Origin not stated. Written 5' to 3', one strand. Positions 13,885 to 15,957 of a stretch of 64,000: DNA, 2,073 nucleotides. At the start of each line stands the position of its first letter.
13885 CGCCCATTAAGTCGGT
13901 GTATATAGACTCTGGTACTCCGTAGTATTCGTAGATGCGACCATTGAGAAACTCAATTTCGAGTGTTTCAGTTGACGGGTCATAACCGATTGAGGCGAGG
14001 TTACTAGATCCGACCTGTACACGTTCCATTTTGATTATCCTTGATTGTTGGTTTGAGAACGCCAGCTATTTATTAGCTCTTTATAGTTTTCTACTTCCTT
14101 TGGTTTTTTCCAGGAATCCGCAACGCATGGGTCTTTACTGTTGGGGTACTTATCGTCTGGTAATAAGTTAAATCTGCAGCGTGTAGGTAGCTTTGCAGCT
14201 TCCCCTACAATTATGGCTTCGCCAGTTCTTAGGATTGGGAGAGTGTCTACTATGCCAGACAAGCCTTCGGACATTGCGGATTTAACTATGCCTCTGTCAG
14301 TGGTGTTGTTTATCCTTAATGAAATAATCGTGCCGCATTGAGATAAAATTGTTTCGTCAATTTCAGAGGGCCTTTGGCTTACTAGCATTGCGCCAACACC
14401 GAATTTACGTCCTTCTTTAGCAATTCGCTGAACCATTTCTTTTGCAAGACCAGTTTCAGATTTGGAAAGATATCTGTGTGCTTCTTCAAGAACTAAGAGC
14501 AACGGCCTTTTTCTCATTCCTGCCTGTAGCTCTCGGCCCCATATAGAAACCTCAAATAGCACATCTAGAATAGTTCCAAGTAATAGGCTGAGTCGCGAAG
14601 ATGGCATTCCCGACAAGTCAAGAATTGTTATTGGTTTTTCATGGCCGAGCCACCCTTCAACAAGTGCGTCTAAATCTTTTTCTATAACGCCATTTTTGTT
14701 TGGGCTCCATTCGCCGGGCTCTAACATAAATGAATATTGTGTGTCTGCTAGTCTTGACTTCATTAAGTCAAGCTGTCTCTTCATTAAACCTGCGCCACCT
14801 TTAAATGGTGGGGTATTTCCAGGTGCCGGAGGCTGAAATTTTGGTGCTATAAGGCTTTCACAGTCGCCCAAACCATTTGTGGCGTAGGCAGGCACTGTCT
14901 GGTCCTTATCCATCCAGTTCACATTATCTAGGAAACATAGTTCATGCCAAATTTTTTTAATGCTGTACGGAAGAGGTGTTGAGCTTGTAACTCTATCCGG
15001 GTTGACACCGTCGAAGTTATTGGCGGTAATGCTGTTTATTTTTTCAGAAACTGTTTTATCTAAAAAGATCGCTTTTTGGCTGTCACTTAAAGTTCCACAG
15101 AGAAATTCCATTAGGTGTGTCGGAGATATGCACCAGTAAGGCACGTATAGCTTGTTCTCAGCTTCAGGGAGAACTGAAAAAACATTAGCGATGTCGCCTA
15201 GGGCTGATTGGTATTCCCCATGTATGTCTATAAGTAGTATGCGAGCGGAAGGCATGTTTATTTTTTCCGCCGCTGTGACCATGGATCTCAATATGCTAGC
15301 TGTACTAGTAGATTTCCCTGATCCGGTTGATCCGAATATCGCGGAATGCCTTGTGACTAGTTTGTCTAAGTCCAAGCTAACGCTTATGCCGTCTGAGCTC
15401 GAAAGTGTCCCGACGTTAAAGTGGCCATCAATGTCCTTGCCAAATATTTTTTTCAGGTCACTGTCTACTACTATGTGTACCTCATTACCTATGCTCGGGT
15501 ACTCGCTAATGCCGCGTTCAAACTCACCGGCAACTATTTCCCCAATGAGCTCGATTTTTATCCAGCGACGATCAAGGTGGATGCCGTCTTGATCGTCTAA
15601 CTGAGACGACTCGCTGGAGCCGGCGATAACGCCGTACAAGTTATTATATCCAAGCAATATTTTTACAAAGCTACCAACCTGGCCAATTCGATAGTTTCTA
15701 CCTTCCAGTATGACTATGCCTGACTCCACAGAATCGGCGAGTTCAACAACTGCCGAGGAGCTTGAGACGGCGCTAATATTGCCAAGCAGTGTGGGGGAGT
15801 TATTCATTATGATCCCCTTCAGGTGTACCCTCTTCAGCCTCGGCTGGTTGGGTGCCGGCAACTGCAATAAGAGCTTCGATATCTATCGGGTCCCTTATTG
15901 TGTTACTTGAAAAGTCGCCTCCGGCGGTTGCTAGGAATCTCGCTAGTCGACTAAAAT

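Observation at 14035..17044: Translationally coupled SIR2-HerA defence pair in an AT-rich cassette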

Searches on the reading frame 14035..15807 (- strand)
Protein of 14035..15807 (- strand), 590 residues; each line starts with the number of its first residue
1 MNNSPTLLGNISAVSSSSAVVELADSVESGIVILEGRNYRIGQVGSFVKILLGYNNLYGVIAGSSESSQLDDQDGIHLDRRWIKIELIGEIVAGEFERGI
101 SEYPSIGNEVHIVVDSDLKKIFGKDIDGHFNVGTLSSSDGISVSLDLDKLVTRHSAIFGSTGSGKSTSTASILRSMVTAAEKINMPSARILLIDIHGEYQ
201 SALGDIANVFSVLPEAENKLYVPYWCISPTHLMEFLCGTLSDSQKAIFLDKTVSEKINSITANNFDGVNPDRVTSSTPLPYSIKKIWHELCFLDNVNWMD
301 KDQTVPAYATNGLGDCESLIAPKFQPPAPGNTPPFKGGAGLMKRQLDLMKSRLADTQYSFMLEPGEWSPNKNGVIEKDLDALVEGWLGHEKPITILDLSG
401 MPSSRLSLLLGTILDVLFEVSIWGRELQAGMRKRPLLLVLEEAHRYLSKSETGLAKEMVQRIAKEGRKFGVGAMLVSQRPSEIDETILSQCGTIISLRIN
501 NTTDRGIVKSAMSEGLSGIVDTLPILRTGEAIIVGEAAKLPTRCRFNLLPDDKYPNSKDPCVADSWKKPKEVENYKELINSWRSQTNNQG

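Call 4: search_protein_families(library=pfam, proteins=[window:14035-15807:-], max_evalue=0.01)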
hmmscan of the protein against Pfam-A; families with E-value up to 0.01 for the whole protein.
window:14035-15807:- (590 aa): 7 families
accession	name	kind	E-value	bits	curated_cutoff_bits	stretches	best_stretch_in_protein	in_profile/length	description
PF01935.23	DUF87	-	9.1e-31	108.1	23.2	1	131-414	2-217/220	Helicase HerA, central domain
PF05872.18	HerA_C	-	1.1e-06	28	22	1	433-532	256-360/502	Helicase HerA-like C-terminal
PF01580.24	FtsK_SpoIIIE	-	5.9e-06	26.3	24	1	140-211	28-95/221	FtsK/SpoIIIE family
PF10412.15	TrwB_AAD_bind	-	0.00013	21.4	20.5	1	149-202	12-58/387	Type IV secretion-system coupling protein DNA-binding domain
PF12846.13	AAA_10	-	0.00038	20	27.5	0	152-200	21-65/362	AAA-like domain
PF19044.6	P-loop_TraG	-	0.003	16.7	25.8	0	151-201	28-71/413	TraG P-loop domain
PF00142.24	Fer4_NifH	-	0.0036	17.3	25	0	155-183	3-31/271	4Fe-4S iron sulfur cluster binding proteins, NifH/frxC family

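Call 5: search_protein_families(library=padloc, proteins=[window:14035-15807:-], max_evalue=0.01)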
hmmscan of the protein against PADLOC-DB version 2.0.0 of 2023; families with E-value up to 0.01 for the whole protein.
window:14035-15807:- (590 aa): 22 families
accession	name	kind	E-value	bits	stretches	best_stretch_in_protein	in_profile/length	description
PDLC04105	HerA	-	3.5e-151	502.6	1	3-587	7-574/576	-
PDLC02188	HerA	-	1.9e-72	242.9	1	43-583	37-577/578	-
PDLC04102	HerA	-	1.6e-71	239.5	2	353-573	423-644/654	-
PDLC04098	HerA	-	2.4e-71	239.2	2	377-584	466-685/686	-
PDLC04106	HerA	-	4.8e-58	195.2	2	349-584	429-664/667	-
PDLC04104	HerA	-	3.3e-57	192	2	332-587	122-376/379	-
PDLC04100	HerA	-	2.8e-53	179.5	2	374-571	380-577/580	-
PDLC02185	HerA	-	1.1e-52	177.6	2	376-570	385-583/585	-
PDLC04103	HerA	-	1.1e-51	173.9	2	352-568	366-576/579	-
PDLC04097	HerA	-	8.9e-42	141.5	2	1-202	1-211/618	-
PDLC04101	HerA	-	7.8e-28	95.3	1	71-408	76-395/400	-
PDLC04140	mad8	-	1.5e-21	75.3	2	420-544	174-297/314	mads_8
PDLC01055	HerA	-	8e-18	62.5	2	67-212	73-212/532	Type III coevolved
PDLC04107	HerA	-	1.6e-16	58.2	1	95-238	107-259/306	-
PDLC04099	HerA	-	2.6e-15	54.3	1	79-201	85-212/214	-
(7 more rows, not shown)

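Call 8: search_solved_structures(query=window:14035-15807:-, show_alignments=2)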
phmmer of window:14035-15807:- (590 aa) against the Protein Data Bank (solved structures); distinct sequences matched with E-value up to 0.001: 11.
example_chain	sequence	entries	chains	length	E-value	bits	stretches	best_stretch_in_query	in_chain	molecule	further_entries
8wiv_A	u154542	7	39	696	3.1e-141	475.3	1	3-585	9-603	Helicase HerA central domain-containing protein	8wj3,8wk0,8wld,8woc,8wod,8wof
9c1m_M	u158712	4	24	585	6.4e-61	210.1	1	43-585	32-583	ATP-binding protein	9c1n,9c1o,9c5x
8ziq_M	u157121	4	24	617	3e-56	194.7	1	64-585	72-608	HerA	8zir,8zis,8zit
8xau_A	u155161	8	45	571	6e-53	183.8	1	83-583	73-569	ATP-binding protein | HerA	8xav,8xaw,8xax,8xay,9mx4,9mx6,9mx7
4d2i_A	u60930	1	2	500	1.7e-33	119.6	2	423-571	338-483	HERA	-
8j4u_M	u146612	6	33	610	1.7e-30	109.7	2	393-568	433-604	Nucleoside triphosphate hydrolase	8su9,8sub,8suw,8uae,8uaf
9x1l_A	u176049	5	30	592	4e-29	105.1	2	374-546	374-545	DNA helicase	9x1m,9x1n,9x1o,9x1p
8yho_A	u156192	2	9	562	5.2e-27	98.2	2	437-543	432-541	DUF87 domain-containing protein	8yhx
8wet_A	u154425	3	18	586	9e-11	44.5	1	382-512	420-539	TdpA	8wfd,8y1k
11kk_A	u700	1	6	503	1e-05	27.8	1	426-533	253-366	HerA like helicase YjgR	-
7es4_A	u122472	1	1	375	0.00021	23.5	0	393-480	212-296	DNA phosphorothioation-dependent restriction protein DptH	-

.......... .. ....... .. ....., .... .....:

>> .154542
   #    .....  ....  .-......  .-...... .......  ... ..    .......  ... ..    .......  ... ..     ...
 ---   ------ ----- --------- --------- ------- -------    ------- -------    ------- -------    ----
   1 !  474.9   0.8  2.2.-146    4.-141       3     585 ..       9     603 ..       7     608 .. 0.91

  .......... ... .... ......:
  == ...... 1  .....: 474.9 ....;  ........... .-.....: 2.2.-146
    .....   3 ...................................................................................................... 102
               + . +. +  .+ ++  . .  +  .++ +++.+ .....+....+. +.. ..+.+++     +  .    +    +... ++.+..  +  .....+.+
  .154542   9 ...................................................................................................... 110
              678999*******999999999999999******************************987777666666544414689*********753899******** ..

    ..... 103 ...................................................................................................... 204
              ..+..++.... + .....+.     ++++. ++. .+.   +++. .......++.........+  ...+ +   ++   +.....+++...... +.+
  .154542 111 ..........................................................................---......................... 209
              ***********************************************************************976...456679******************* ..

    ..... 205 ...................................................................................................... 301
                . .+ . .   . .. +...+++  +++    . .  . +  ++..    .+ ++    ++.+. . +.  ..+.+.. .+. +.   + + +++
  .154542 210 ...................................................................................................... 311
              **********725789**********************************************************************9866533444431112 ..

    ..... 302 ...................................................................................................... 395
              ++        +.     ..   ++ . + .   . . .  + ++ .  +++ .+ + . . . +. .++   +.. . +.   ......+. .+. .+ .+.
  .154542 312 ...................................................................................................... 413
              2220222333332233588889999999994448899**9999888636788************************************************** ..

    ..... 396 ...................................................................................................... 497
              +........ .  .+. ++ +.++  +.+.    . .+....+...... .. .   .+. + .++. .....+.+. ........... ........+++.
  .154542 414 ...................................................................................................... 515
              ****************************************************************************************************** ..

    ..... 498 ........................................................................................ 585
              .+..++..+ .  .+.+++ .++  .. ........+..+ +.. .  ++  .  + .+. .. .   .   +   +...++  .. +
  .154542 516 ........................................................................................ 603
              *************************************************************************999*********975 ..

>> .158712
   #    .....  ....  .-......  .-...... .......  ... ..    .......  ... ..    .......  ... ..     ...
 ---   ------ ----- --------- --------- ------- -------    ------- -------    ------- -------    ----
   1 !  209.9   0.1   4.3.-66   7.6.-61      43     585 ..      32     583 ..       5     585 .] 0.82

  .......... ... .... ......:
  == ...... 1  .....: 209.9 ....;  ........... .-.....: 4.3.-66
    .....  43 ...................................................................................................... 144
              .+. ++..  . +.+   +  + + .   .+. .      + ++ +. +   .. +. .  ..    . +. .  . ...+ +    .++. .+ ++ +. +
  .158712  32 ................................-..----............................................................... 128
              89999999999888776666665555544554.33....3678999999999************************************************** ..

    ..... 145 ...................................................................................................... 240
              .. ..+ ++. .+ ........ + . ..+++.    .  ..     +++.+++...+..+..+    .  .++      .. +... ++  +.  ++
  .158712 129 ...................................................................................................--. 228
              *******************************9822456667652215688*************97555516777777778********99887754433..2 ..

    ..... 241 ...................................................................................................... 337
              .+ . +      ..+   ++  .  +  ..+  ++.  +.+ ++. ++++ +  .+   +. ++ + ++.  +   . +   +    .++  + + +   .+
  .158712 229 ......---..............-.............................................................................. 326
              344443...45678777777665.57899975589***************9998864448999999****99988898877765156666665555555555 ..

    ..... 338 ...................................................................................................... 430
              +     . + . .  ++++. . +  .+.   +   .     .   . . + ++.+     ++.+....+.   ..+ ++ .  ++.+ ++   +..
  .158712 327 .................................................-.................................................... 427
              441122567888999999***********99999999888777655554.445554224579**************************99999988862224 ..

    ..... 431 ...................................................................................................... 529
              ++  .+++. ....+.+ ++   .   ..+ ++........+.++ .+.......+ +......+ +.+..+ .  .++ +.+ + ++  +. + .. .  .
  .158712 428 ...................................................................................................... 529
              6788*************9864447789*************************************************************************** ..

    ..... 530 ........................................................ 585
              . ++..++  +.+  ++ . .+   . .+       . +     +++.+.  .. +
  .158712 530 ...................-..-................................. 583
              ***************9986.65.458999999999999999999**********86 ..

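Call 20: find_homologous_proteins(query=window:14035-15807:-, max_evalue=1e-30)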
Query window:14035-15807:- (590 aa): 7100 proteins with E <= 1e-30 among 8000 candidates; the best 120 are listed.
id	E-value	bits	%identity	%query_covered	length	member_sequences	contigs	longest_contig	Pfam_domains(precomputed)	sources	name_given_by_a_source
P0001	0.0e+0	1302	98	100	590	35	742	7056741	PF01935.24,PF05872.19,PF01580.25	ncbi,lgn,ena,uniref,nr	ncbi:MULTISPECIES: ATP-binding protein [Pseudomonas]|uniref:ATP-binding protein n=1 Tax=Pseudomonas 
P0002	0.0e+0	1225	92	100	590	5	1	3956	PF01935.24,PF05872.19,PF01580.25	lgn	-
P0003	0.0e+0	1085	81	100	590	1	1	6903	PF01935.24,PF05872.19,PF01580.25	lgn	-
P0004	0.0e+0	1038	77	100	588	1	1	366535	PF01935.24,PF05872.19,PF01580.25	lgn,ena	-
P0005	0.0e+0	1031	77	99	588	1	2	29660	PF01935.24,PF05872.19,PF01580.25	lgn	-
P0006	1.2e-296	1003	74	99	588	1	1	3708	PF01935.24,PF05872.19,PF01580.25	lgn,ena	-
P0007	1.1e-294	997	74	100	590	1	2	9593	PF01935.24,PF05872.19,PF01580.25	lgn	-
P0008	3.3e-293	992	73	99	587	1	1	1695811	PF01935.24,PF05872.19,PF01580.25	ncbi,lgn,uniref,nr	ncbi:ATP-binding protein [Pseudomonas sp. zfem001]|uniref:ATP-binding protein n=1 Tax=Pseudomonas sp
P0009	1.1e-288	977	72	100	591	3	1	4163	PF01935.24,PF05872.19,PF01580.25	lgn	-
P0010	5.9e-287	971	72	99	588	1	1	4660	PF01935.24,PF05872.19,PF01580.25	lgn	-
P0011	1.2e-284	964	71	100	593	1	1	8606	PF01935.24,PF05872.19,PF01580.25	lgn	-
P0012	5.9e-283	958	72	99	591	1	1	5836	PF01935.24,PF05872.19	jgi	-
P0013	2.5e-280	949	70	99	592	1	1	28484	PF01935.24,PF05872.19,PF01580.25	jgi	jgi:DNA helicase HerA-like ATPase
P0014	4.8e-279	945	71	99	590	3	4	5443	PF01935.24,PF05872.19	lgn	-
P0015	1.9e-278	943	70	99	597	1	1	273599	PF01935.24,PF05872.19,PF01580.25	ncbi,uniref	ncbi:ATP-binding protein [Variovorax sp. CCNWLW186]|uniref:ATP-binding protein n=1 Tax=Variovorax sp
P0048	4.1e-274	929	69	99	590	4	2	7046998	PF01935.24,PF05872.19,PF01580.25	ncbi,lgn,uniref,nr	ncbi:TPA: ATP-binding protein [Pseudomonas aeruginosa]|uniref:ATP-binding protein n=1 Tax=Pseudomona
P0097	3.4e-239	814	60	99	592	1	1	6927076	PF01935.24,PF05872.19,PF01580.25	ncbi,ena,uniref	ncbi:ATP-binding protein [Acidovorax sp.]|uniref:ATP-binding protein n=1 Tax=Acidovorax sp. TaxID=18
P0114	2.4e-231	788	59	99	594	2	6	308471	PF10412.16,PF01935.24,PF05872.19,PF01580.25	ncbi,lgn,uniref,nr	ncbi:ATPase [Serratia marcescens]|uniref:ATP-binding protein n=1 Tax=Serratia marcescens TaxID=615 R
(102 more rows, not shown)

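Call 21: find_encoding_contigs(protein=window:14038-15807:-, flank=10000, max_places=8)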
Protein window:14038-15807:- (590 aa): no gene with exactly this product is on record in the collection.

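Call 23: find_related_loci(query=window:14038-15807:-, collection=genome_contigs, flank=10000)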
Query window:14038-15807:- (590 aa) in genome_contigs; peptide patterns used: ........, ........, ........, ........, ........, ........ (x = any residue, [..] = any of these).
52 stretches matched a pattern; 4 encode a relative of the query (tblastn E <= 1e-3); 4 distinct loci.
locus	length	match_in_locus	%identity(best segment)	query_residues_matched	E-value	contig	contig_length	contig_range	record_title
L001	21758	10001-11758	71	3-588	0e+0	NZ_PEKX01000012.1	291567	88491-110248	MAG: Pseudomonas sp. isolate EaCA-3 335, whole genome shotgun sequence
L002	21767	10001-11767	69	1-589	0e+0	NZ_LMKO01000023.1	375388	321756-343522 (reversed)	Xylophilus sp. Leaf220 contig_4, whole genome shotgun sequence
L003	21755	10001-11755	69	5-589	0e+0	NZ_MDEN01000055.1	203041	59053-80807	Pseudomonas graminis strain UASWS1507, whole genome shotgun sequence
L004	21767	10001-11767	69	1-589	0e+0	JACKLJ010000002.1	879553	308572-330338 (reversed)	MAG: Burkholderiaceae bacterium isolate HK-STAS-PROT-89 HK-STAS-PROT-89_2, whole genome shotgun sequence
